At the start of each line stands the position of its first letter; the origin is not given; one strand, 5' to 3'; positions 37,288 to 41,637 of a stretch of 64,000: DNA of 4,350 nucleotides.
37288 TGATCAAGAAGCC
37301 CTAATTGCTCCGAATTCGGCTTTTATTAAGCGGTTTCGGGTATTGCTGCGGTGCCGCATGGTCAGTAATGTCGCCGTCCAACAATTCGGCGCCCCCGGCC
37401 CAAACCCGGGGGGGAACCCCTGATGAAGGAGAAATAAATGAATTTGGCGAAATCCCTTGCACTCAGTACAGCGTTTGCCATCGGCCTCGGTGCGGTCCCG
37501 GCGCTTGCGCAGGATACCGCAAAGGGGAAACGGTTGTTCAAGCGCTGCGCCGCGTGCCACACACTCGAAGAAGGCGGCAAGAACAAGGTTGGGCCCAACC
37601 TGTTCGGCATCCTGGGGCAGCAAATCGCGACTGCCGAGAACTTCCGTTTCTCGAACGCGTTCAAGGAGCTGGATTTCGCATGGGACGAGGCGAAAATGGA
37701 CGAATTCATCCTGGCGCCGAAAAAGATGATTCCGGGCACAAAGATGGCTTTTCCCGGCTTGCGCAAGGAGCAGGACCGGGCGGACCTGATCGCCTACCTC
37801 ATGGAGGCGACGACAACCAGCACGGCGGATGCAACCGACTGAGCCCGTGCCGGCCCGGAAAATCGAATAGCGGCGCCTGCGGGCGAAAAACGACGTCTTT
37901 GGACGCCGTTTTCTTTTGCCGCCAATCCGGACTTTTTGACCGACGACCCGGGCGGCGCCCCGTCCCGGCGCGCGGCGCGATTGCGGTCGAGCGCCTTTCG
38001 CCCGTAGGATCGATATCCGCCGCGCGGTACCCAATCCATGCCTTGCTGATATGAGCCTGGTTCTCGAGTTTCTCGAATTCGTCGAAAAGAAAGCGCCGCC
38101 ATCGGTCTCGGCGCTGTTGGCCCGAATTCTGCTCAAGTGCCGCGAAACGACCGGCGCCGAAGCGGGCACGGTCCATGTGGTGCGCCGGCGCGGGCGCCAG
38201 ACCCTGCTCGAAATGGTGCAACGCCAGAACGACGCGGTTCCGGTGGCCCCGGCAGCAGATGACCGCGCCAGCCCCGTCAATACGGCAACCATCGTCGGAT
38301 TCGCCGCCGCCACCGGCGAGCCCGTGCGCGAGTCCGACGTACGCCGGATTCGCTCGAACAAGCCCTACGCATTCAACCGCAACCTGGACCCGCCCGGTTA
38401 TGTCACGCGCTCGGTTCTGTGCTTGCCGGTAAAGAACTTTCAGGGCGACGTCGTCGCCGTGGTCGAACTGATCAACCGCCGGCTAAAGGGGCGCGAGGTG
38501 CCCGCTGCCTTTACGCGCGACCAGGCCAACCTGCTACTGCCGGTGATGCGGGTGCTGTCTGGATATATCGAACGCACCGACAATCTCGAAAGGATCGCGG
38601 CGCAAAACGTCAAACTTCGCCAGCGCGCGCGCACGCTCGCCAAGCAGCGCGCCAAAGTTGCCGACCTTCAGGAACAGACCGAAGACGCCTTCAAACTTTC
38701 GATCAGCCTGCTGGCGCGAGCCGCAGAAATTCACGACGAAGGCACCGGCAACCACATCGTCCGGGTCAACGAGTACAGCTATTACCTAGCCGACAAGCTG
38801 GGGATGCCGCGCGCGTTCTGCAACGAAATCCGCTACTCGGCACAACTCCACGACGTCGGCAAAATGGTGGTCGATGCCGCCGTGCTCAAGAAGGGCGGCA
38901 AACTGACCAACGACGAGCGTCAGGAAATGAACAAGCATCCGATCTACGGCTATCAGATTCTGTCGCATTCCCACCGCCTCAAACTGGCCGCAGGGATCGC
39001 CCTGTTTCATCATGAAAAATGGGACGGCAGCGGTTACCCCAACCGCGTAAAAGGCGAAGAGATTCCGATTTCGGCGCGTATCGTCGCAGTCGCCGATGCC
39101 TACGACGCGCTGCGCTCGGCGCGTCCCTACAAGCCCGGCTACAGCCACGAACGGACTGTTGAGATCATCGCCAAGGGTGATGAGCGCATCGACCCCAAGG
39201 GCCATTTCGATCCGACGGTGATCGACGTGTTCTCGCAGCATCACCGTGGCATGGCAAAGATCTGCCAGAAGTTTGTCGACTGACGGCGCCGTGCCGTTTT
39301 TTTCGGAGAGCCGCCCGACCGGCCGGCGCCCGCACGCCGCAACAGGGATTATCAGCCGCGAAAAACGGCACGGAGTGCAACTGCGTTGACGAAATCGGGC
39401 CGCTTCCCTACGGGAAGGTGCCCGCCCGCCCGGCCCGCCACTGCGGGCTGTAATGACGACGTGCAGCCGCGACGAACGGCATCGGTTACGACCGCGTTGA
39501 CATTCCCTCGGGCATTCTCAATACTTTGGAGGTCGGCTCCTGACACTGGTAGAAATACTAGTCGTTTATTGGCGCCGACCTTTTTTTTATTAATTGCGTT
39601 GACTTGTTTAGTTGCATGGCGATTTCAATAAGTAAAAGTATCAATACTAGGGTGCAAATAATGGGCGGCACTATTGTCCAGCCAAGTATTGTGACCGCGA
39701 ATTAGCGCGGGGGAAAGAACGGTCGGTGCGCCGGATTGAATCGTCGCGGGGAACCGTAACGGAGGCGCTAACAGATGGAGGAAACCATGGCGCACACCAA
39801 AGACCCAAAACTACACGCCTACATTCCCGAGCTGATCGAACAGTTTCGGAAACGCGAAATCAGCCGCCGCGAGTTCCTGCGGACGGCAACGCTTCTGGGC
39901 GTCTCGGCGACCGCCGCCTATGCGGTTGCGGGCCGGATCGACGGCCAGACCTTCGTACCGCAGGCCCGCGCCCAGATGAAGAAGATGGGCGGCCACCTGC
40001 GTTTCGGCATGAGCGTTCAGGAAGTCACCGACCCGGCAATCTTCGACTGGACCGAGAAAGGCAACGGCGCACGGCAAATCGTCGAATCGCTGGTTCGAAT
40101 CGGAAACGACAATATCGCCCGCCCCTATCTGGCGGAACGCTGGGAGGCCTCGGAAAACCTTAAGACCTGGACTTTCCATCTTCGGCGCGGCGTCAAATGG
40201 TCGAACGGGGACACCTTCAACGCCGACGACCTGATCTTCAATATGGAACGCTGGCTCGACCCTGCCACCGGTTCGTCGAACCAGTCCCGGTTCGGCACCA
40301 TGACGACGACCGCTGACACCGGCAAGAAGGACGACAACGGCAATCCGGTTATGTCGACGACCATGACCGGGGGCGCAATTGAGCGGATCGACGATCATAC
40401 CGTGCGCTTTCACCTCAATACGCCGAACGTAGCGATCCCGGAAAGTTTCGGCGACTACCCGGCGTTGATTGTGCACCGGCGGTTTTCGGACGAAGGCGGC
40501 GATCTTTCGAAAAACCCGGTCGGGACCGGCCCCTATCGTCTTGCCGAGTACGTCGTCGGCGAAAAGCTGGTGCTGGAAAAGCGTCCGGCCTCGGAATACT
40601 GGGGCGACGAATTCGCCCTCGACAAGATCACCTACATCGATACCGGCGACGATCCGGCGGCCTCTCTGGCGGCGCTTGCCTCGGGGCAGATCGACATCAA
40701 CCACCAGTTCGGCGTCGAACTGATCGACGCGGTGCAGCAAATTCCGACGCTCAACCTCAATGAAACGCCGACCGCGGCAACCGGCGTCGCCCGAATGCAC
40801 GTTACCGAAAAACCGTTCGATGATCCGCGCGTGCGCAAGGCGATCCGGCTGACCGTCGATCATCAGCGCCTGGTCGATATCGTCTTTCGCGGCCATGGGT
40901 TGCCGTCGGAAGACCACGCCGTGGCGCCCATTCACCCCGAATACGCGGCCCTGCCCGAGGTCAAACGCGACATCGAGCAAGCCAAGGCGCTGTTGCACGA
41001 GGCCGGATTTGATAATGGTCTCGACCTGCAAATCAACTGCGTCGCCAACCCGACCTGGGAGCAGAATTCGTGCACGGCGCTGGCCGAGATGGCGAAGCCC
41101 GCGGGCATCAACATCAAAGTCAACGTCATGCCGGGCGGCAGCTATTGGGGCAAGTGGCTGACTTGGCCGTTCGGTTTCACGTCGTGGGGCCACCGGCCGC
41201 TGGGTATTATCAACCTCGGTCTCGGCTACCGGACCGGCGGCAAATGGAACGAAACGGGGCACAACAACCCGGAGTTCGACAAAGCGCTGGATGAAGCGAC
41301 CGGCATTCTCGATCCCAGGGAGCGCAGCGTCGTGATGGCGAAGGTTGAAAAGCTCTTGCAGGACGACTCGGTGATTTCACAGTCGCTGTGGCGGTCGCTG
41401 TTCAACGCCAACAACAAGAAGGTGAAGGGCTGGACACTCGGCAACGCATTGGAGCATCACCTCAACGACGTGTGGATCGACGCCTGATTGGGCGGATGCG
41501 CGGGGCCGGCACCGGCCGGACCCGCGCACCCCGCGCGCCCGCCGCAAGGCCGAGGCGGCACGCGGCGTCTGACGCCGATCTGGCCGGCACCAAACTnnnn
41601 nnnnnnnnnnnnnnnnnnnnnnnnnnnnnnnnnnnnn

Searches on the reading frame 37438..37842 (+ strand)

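Call 64: search_protein_families(library=pfam, proteins=[window:37438-37842:+], max_evalue=0.00001)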
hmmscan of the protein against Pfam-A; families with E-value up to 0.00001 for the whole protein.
window:37438-37842:+ (134 aa): 1 family
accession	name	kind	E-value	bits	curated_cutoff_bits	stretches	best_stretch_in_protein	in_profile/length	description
PF00034.26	Cytochrom_C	-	2.7e-11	45.1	21.3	1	28-123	2-88/90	Cytochrome c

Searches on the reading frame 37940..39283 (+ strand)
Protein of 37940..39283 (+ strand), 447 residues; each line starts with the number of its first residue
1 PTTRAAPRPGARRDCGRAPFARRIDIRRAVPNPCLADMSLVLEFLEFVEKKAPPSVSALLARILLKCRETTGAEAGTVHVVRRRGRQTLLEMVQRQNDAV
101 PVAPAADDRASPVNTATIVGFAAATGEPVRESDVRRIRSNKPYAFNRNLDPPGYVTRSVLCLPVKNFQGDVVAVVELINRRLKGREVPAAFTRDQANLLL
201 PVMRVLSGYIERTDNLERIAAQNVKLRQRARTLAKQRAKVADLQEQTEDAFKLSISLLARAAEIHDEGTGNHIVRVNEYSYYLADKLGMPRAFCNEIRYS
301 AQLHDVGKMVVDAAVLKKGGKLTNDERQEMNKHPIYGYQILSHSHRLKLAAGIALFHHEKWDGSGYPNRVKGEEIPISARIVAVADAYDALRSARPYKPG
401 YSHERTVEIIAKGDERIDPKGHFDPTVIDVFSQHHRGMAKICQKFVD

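Call 26: search_protein_families(library=pfam, proteins=[window:37940-39283:+], max_evalue=0.00001)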
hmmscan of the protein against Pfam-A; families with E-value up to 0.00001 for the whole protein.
window:37940-39283:+ (447 aa): 3 families
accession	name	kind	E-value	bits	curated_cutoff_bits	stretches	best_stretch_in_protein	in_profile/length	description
PF13487.12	HD_5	-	2.3e-36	125.5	27.2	1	257-420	2-169/170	HD domain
PF01966.28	HD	-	1.5e-18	67.6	22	1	270-390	2-115/116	HD domain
PF01590.32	GAF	-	2.4e-08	35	22.4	1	57-199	3-122/133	GAF domain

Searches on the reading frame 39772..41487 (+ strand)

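Call 26: search_protein_families(library=pfam, proteins=[window:39772-41487:+], max_evalue=0.00001)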
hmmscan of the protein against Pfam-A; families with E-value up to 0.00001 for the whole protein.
window:39772-41487:+ (571 aa): 1 family
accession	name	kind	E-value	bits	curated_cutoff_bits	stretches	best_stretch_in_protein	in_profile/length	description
PF00496.27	SBP_bac_5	-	1.4e-80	271.6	32.4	1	117-473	3-347/368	Bacterial extracellular solute-binding proteins, family 5 Middle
